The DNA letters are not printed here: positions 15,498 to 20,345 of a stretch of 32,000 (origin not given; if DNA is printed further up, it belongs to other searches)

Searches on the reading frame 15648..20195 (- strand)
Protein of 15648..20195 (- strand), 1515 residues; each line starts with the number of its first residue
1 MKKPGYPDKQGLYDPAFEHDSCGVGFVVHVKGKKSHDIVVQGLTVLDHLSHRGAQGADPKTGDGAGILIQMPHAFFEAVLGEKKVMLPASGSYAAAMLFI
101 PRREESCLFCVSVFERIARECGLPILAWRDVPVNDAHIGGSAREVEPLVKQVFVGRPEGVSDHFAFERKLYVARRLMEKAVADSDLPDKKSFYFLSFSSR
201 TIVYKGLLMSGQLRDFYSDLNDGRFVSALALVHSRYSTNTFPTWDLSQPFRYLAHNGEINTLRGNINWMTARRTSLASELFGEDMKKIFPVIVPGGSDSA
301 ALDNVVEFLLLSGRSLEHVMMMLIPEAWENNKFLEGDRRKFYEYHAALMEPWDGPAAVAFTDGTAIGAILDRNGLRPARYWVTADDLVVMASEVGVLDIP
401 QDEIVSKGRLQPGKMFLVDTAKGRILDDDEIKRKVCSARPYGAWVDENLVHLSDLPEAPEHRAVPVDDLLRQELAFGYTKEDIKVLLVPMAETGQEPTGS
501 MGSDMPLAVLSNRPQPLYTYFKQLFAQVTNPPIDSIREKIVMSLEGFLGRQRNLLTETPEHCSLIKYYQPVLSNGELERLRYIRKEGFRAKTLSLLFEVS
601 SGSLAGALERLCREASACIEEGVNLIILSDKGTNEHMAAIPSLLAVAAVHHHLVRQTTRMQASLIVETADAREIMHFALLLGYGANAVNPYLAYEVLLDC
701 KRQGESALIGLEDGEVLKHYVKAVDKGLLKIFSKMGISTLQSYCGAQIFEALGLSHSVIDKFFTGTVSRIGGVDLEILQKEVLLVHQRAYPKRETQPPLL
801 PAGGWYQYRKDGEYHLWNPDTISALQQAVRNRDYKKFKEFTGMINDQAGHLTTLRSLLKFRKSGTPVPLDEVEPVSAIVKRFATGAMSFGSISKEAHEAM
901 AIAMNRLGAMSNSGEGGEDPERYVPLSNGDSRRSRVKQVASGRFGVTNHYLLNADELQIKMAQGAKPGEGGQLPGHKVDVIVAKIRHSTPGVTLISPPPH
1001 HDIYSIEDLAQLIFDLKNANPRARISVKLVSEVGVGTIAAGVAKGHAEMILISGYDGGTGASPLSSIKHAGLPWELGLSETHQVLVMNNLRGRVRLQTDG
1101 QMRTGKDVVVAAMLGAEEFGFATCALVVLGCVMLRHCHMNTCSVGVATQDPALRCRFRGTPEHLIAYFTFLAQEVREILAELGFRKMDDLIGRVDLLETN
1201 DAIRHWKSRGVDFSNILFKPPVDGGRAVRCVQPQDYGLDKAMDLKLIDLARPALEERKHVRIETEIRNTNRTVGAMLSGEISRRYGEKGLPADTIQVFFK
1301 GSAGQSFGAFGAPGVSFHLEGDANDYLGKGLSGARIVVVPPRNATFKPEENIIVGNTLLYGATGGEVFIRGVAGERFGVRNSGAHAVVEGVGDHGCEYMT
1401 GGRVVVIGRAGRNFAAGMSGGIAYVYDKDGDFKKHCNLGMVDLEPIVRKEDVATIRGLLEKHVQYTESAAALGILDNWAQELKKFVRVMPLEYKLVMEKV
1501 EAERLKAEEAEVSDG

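Call 6: search_protein_families(library=pfam, proteins=[window:15648-20195:-])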
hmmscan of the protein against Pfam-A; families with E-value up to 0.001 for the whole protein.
window:15648-20195:- (1515 aa): 4 families
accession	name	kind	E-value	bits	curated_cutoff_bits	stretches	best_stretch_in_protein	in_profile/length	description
PF00310.26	GATase_2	-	2e-182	607.1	19.9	1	22-444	1-420/420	Glutamine amidotransferases class-II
PF01645.23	Glu_synthase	-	2.8e-149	497.8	20.4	1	817-1184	3-368/369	Conserved region in glutamate synthase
PF04898.20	Glu_syn_central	-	1.4e-117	392.5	22.8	1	472-755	2-277/277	Glutamate synthase central domain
PF01493.24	GXGXG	-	6.7e-87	290.4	32.5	1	1265-1451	2-188/190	GXGXG motif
